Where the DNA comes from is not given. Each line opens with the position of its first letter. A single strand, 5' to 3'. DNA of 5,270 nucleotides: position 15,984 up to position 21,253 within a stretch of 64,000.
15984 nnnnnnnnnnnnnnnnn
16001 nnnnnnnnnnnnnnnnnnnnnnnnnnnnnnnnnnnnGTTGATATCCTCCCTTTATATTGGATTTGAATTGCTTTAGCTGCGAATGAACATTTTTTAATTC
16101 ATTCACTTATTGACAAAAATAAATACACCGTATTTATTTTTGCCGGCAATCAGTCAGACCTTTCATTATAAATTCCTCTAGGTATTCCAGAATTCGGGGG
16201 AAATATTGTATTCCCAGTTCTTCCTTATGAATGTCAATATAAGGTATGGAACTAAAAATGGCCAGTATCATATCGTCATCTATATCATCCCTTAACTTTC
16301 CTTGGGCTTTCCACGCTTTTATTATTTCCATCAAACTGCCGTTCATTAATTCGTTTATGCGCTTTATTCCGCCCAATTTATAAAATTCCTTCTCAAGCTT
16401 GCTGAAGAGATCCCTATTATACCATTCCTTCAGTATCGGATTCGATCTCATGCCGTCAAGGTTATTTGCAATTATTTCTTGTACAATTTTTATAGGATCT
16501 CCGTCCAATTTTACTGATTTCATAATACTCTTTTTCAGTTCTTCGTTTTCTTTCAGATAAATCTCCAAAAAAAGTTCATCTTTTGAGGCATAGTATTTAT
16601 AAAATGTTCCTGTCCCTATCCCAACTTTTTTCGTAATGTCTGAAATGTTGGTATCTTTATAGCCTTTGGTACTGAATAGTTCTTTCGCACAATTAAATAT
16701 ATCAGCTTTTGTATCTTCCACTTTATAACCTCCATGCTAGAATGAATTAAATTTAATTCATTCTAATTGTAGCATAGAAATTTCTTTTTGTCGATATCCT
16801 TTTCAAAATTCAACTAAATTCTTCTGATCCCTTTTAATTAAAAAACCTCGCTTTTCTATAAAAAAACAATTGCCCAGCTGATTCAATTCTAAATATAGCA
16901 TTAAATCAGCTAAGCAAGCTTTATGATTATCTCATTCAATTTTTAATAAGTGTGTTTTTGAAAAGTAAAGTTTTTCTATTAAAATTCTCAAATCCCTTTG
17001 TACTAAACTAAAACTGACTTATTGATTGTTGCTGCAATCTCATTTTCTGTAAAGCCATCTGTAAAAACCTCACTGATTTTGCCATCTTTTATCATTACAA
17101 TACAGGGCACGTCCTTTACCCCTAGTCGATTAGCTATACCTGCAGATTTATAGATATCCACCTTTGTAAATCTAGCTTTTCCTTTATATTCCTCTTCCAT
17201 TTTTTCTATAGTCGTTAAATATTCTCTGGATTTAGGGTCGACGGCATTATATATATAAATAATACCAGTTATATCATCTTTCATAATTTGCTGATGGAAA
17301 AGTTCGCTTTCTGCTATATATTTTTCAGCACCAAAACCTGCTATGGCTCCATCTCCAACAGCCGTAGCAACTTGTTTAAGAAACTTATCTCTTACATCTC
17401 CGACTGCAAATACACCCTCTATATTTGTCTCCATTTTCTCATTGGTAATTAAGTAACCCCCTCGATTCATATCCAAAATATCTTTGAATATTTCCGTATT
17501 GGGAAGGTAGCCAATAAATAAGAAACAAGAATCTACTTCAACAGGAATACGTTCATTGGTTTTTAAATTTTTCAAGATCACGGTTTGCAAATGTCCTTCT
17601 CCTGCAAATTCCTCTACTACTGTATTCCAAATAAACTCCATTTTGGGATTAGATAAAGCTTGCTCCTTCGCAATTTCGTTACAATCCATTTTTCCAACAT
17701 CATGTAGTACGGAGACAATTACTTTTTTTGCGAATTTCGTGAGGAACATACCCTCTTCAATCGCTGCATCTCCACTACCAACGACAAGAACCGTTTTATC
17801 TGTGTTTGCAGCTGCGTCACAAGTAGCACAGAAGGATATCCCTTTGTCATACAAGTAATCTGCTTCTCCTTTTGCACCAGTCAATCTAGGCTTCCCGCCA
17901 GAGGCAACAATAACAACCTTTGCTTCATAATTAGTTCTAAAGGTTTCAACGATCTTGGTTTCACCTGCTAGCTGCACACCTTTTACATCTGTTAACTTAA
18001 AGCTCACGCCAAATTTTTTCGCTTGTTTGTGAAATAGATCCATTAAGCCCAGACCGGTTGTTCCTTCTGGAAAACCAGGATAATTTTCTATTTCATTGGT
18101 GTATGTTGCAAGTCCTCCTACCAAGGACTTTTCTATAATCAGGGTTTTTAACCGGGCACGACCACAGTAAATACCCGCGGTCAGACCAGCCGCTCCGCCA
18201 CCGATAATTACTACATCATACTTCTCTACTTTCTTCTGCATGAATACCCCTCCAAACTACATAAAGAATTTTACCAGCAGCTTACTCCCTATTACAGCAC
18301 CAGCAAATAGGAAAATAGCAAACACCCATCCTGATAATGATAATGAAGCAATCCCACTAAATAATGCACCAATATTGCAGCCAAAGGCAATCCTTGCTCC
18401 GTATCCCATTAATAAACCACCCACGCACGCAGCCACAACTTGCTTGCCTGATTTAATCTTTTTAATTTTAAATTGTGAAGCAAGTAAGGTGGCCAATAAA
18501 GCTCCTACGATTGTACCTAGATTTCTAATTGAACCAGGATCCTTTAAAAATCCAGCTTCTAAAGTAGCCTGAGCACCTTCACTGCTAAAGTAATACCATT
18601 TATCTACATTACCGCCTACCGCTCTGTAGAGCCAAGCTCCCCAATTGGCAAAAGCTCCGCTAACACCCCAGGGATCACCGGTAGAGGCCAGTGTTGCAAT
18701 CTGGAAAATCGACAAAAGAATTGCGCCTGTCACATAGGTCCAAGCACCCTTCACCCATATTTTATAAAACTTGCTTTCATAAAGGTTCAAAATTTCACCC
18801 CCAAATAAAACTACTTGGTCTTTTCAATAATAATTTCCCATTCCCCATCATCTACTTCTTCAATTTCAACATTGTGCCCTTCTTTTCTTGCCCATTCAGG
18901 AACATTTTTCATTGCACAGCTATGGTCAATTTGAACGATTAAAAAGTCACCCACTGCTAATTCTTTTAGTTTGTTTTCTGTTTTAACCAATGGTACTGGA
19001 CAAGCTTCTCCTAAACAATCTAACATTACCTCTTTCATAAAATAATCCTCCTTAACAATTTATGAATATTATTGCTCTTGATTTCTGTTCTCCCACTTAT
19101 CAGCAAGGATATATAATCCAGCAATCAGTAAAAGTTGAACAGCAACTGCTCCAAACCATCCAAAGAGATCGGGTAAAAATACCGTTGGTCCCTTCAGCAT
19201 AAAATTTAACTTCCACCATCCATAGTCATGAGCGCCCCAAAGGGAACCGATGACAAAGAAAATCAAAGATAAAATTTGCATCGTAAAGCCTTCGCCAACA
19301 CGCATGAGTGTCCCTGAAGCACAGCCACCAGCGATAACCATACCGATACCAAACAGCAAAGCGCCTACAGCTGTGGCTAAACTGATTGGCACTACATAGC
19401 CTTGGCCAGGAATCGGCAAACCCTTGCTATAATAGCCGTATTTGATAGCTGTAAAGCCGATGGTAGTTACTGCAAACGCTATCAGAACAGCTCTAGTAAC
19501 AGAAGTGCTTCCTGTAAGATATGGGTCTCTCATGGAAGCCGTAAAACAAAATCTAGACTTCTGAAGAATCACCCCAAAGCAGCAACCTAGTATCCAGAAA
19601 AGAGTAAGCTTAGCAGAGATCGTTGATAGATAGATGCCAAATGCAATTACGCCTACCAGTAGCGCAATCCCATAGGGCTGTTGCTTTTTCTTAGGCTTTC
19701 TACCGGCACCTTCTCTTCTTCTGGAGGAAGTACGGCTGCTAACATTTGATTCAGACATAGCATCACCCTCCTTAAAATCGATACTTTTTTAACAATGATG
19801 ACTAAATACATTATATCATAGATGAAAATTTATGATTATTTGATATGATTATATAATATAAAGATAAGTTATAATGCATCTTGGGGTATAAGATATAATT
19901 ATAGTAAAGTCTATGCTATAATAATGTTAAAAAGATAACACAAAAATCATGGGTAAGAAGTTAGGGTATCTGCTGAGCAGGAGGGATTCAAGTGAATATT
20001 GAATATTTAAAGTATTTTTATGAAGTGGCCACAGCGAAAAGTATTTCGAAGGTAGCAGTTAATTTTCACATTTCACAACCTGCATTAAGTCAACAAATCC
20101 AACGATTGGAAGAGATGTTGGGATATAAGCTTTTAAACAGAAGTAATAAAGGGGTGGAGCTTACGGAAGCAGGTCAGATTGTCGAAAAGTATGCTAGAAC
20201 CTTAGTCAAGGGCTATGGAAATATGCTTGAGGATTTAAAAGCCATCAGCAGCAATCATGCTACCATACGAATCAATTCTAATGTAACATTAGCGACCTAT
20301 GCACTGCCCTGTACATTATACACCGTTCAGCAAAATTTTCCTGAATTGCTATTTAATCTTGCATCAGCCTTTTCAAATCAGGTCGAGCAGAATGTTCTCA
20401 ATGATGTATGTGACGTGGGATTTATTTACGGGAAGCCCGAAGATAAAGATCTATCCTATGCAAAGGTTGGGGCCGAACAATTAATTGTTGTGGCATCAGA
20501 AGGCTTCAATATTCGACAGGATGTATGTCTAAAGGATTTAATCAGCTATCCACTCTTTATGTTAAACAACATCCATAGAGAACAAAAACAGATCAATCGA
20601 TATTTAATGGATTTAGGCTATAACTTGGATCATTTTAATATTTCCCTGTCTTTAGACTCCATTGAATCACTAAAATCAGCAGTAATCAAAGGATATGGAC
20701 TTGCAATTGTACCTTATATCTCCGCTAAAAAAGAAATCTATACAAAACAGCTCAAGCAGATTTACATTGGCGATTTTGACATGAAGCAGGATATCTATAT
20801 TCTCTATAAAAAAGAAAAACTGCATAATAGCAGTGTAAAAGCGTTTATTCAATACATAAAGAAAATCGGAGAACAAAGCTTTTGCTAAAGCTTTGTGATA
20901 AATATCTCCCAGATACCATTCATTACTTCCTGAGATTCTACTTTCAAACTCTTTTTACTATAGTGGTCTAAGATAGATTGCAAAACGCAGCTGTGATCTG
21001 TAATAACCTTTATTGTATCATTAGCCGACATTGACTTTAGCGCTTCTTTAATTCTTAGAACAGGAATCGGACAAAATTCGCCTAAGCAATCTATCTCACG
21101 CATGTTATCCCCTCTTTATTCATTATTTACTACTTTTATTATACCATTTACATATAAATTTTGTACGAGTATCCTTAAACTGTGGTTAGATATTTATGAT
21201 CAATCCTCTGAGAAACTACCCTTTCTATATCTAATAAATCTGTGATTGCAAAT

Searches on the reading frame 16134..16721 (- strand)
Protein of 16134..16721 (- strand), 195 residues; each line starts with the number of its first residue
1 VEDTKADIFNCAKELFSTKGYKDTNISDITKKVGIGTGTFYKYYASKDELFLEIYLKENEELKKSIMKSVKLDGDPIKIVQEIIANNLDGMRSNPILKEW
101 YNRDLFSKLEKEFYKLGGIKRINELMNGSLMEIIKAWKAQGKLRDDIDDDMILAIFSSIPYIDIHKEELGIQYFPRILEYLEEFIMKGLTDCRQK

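Call 20: search_protein_families(library=ncbifam, proteins=[window:16134-16721:-], max_evalue=0.00001)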
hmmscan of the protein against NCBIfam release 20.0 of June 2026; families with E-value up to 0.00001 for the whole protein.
window:16134-16721:- (195 aa): 15 families
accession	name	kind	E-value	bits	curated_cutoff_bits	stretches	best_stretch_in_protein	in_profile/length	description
NF050111.1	TransRegSACE7040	equivalog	1.1e-10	41.8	250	1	5-107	3-105/186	SACE_7040 family transcriptional regulator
NF041196.1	ScbR_bind_reg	equivalog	1.2e-10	41.9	150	1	3-98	6-101/191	ScbR family autoregulator-binding transcription factor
NF007949.0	PRK10668.1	equivalog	3.9e-10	39.6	271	1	2-92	10-101/216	multidrug efflux transporter transcriptional repressor AcrR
NF053878.1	FATransRegFadRBac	equivalog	6.7e-10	39.1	200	1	7-102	7-102/190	fatty acid metabolism transcriptional regulator FadR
TIGR03384.1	betaine_BetI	equivalog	1.1e-09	38.3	201.3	1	5-101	10-107/189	choline-binding transcriptional repressor BetI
TIGR03613.1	RutR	equivalog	1.5e-09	38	368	1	2-157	7-158/202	pyrimidine utilization regulatory protein R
TIGR03968.1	mycofact_TetR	equivalog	2.2e-09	37.2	224.9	1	3-66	9-72/190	mycofactocin system transcriptional regulator MftR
NF051852.1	efflux_TF_MtrR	exception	1.3e-08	34.9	280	1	3-156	10-166/205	multidrug efflux system transcriptional repressor MtrR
NF007430.0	PRK09975.1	equivalog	2.4e-08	33.4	274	1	4-158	12-168/220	acrEF/envCD operon transcriptional regulator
NF051457.1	acryl_TF_AcuR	equivalog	2.9e-08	33.2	247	1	2-92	16-107/204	acrylate utilization transcriptional regulator AcuR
NF053731.1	TransRegFasRMycb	equivalog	5.2e-07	29.7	330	1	4-84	12-92/199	HTH-type transcriptional activator FasR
NF001978.0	PRK00767.1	equivalog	9.2e-07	28.8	118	1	8-102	14-110/197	transcriptional regulator BetI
TIGR02366.1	DHAK_reg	equivalog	1.3e-06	28.6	129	1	4-63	4-63/176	dihydroxyacetone kinase transcriptional activator DhaS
NF011584.0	PRK15008.1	equivalog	1.4e-06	28.3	230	1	5-158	20-169/212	HTH-type transcriptional regulator RutR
NF033703.1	transcr_KstR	equivalog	1.9e-06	27.6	280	1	7-104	11-108/185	cholesterol catabolism transcriptional regulator KstR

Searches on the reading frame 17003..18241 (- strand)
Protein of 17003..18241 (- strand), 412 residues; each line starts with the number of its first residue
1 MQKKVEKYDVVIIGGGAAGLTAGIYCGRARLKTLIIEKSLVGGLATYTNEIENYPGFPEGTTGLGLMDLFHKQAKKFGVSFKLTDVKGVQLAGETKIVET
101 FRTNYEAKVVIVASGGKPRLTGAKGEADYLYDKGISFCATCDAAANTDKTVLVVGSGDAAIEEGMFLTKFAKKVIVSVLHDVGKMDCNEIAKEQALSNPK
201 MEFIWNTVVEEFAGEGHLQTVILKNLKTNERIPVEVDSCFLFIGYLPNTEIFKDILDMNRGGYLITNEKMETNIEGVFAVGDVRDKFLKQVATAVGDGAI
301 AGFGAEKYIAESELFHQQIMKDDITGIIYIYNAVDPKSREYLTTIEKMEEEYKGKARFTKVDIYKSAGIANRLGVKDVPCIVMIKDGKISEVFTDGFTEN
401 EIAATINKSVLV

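Call 20: search_protein_families(library=ncbifam, proteins=[window:17003-18241:-], max_evalue=0.00001)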
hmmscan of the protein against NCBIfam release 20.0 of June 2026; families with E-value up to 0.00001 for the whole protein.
window:17003-18241:- (412 aa): 45 families (the best 25 are shown)
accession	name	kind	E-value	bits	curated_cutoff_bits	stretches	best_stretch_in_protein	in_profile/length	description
TIGR01292.1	TRX_reduct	equivalog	2e-94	315.8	343.45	1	8-309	1-300/300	thioredoxin-disulfide reductase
TIGR03143.1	AhpF_homolog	hypoth_equivalog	1.4e-91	307.8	687.65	1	7-312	4-311/555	putative alkyl hydroperoxide reductase F subunit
TIGR03140.1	AhpF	equivalog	1.2e-51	175.8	502.9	1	3-309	208-512/515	alkyl hydroperoxide reductase subunit F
NF007614.0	PRK10262.1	equivalog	4.4e-41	141.1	644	1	9-309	8-314/321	thioredoxin-disulfide reductase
TIGR01350.1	lipoamide_DH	equivalog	1e-22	80.5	408.8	2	94-299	124-325/461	dihydrolipoyl dehydrogenase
TIGR04018.1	Bthiol_YpdA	hypoth_equivalog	1.2e-16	60.4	339.9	1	84-284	91-289/316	YpdA family putative bacillithiol disulfide reductase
NF004947.0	PRK06292.2-5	equivalog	2.8e-15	56.2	592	1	105-288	130-314/474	dihydrolipoyl dehydrogenase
NF004945.0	PRK06292.2-3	equivalog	2.4e-14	53.1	494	1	97-294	120-316/457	dihydrolipoyl dehydrogenase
NF004776.0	PRK06116.1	equivalog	3.9e-12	45.9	480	1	93-292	118-314/450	glutathione-disulfide reductase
TIGR02053.1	MerA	equivalog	4e-12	45.9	454.45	1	101-301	124-324/465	mercury(II) reductase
NF004944.0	PRK06292.2-2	equivalog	3.7e-11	42.3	619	1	95-288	119-310/460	dihydrolipoyl dehydrogenase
TIGR03385.1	CoA_CoA_reduc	equivalog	6.2e-11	41.7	578.8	1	99-285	98-284/439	CoA-disulfide reductase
NF007123.0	PRK09564.1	equivalog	6.4e-11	41.6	458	1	146-283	147-283/444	CoA-disulfide reductase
NF046103.1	NOXase_Strep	equivalog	1.8e-10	40.4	600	1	149-284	148-281/442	H2O-forming NADH oxidase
NF041853.1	hythiocyan_redase_MerA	equivalog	3.5e-10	39.3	650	1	147-284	159-295/440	hypothiocyanous acid reductase MerA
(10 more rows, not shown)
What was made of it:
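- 17003..18241 (-): Thioredoxin-reductase/thioredoxin fusion (412 aa). Part of the conserved locus. TIGR01292 at 316 bits, plus a TrxA-like C-terminus (call 20).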

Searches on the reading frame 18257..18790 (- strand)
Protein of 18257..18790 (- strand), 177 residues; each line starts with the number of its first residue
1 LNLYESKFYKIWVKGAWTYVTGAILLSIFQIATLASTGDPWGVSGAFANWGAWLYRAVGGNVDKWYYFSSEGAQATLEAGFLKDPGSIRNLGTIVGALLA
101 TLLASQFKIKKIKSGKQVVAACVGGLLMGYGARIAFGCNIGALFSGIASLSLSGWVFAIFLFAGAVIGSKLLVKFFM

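Call 20: search_protein_families(library=ncbifam, proteins=[window:18257-18790:-], max_evalue=0.00001)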
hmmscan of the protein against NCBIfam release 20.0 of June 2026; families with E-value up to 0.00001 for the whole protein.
window:18257-18790:- (177 aa): 3 families
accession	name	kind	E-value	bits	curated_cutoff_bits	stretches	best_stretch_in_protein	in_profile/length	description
NF033796.1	selen_YedE_FdhT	exception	3.7e-28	98.8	350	1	15-173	5-159/387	selenium metabolism membrane protein YedE/FdhT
NF052577.1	ThSTportTsuASprch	equivalog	3.7e-16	59.4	400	1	88-166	243-321/330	thiosulfate transporter TsuA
NF041049.1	thio_trans_TsuA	exception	3.8e-08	32.8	645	1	86-171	250-334/348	thiosulfate utilization transporter TsuA/YeeE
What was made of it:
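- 18257..18790 (-): YedE/YeeE-family membrane protein, one of two split halves. It matches profile positions 5-159 of 387. NF033796 at 98.8 bits, below the 350 cut-off for a whole protein (call 20).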

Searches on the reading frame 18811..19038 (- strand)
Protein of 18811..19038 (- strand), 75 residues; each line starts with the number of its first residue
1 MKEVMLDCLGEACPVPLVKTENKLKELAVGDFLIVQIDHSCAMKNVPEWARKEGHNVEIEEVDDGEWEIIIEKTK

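Call 20: search_protein_families(library=ncbifam, proteins=[window:18811-19038:-], max_evalue=0.00001)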
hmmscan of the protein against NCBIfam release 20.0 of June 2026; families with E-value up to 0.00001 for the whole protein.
window:18811-19038:- (75 aa): 4 families
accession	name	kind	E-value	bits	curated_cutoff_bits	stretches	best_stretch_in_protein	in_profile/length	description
NF041048.1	TusA_like_YeeD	exception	1.1e-13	50.6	147.5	1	6-73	4-72/72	thiosulfate utilization sulfurtransferase TsuB/YeeD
TIGR03527.1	selenium_YedF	equivalog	5.6e-11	42.6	110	1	6-74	1-69/194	sulfurtransferase-like selenium metabolism protein YedF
NF008242.0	PRK11018.1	equivalog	1.4e-10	40.7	79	1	3-58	8-63/78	sulfurtransferase-like selenium metabolism protein YedF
NF001423.0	PRK00299.1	equivalog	3.8e-06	26.6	78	1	3-74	9-80/82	sulfurtransferase TusA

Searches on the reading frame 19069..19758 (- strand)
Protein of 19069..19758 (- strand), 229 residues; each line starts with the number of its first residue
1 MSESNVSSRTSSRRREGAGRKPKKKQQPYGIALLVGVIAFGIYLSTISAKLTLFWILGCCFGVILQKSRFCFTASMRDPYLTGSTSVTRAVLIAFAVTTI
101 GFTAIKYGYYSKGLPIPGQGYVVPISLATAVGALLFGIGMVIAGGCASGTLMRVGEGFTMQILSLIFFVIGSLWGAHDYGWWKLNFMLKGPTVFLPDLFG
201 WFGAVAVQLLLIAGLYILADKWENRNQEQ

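Call 3: search_protein_families(library=pfam, proteins=[window:19069-19758:-])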
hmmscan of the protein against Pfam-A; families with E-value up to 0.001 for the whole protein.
window:19069-19758:- (229 aa): 1 family
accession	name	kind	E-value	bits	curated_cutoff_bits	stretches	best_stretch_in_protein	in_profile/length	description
PF04143.19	Sulf_transp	-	1.1e-30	107.8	27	1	67-226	1-156/310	Sulphur transport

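Call 7: search_protein_families(library=ncbifam, proteins=[window:19069-19758:-], max_evalue=0.001)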
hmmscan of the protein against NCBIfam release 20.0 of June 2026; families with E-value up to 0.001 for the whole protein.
window:19069-19758:- (229 aa): 4 families
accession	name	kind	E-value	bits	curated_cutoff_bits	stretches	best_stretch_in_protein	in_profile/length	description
NF033796.1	selen_YedE_FdhT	exception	4.3e-31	108.4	350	1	14-227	178-384/387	selenium metabolism membrane protein YedE/FdhT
NF052577.1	ThSTportTsuASprch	equivalog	1e-19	71.1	400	1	56-172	7-117/330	thiosulfate transporter TsuA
NF041049.1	thio_trans_TsuA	exception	2.2e-15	56.6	645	1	56-172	9-119/348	thiosulfate utilization transporter TsuA/YeeE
TIGR04112.1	seleno_YedE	equivalog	1.2e-07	31.3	200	1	48-177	182-303/337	YedE family putative selenium transporter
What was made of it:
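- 19069..19758 (-): YedE/YeeE-family membrane protein, the other split half. It matches profile positions 178-384 of 387. NF033796 at 108 bits (calls 3, 7).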

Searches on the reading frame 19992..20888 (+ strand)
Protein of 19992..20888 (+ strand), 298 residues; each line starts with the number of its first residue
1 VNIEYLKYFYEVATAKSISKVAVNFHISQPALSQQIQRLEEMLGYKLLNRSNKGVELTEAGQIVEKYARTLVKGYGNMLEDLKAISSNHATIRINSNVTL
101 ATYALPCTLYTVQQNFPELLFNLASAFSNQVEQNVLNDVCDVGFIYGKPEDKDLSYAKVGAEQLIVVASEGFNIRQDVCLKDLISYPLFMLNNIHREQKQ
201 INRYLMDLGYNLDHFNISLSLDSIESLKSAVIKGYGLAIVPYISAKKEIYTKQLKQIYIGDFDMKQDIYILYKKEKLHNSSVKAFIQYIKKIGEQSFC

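Call 3: search_protein_families(library=pfam, proteins=[window:19992-20888:+])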
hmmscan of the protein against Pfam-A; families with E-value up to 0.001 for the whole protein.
window:19992-20888:+ (298 aa): 2 families
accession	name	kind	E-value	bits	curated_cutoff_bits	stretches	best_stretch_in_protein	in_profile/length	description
PF03466.25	LysR_substrate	-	1.6e-33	116.3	28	1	89-290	5-205/209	LysR substrate binding domain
PF00126.33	HTH_1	-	2.9e-20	72.4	26.6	1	4-62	2-60/60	Bacterial regulatory helix-turn-helix protein, lysR family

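Call 7: search_protein_families(library=ncbifam, proteins=[window:19992-20888:+], max_evalue=0.001)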
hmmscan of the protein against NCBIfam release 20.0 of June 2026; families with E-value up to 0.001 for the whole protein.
window:19992-20888:+ (298 aa): 55 families (the best 25 are shown)
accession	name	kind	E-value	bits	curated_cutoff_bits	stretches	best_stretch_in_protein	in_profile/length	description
NF040786.1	LysR_Sec_metab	equivalog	1.3e-57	195.1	250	1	1-291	1-296/298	selenium metabolism-associated LysR family transcriptional regulator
NF047520.1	trans_act_CidR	equivalog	1e-36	126.7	415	1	1-291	1-290/292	cidABC operon transcriptional activator CidR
NF008416.0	PRK11242.1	equivalog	8.2e-35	120.5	277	1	4-293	4-291/300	transcriptional regulator CynR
NF053705.1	TransRegGltCGpos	equivalog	8.7e-31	107.2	350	1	1-291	1-291/300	glutamate biosynthesis transcriptional regulator GltC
NF008410.0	PRK11233.1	equivalog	7.7e-30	104.1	309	1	1-268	1-266/305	nitrogen assimilation transcriptional regulator NAC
NF008722.0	PRK11716.1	equivalog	8.4e-30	103.8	246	1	1-290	1-291/293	HTH-type transcriptional activator IlvY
NF008352.0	PRK11139.1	subfamily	2.7e-29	102.2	288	1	6-291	11-290/305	transcriptional regulator GcvA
NF058504.1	TransRegCcpCBac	equivalog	3.6e-29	102.1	400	1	5-291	5-286/287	transcriptional regulator CcpC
NF008095.0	PRK10837.1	subfamily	3.6e-28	98.6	281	1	5-290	7-287/290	LysR family transcriptional regulator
NF040889.1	trans_reg_YeiE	equivalog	5.4e-28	98.1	480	1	5-290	7-287/288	DNA-binding transcriptional regulator YeiE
TIGR03339.1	phn_lysR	subfamily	2.2e-27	96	341.1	1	6-287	2-277/279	aminoethylphosphonate catabolism associated LysR family transcriptional regulator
NF045775.1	acetoin_reg_AlsR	exception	4.5e-27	95.3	430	1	1-290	1-289/290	acetoin biosynthesis transcriptional regulator AlsR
NF041036.1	decaheme_TF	subfamily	2.4e-26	92.9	210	1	1-292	1-295/301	multiheme cytochrome-associated LysR family transcriptional regulator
TIGR03418.1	chol_sulf_TF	equivalog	1e-24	87.1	324.8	1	2-290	2-289/291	choline sulfate utilization transcriptional regulator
NF007385.0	PRK09906.1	equivalog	1.8e-24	86.4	356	1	1-291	1-289/296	DNA-binding transcriptional regulator HcaR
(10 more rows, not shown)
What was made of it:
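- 19992..20888 (+): LysR-family regulator. Its closest family is the selenium-metabolism-associated LysR, but it scores below that cut-off. NF040786 at 195 bits, cut-off 250 (call 7).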

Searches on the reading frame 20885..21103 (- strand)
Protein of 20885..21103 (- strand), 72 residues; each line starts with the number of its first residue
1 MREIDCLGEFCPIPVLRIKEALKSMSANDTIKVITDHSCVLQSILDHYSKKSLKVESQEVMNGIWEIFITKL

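Call 20: search_protein_families(library=ncbifam, proteins=[window:20885-21103:-], max_evalue=0.00001)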
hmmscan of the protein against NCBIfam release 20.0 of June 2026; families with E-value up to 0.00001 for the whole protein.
window:20885-21103:- (72 aa): 2 families
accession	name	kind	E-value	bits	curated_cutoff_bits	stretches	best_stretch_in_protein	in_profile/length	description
TIGR03527.1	selenium_YedF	equivalog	1.3e-09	38.2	110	1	4-70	1-67/194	sulfurtransferase-like selenium metabolism protein YedF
NF008242.0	PRK11018.1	equivalog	2.3e-06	27.2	79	1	4-55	11-62/78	sulfurtransferase-like selenium metabolism protein YedF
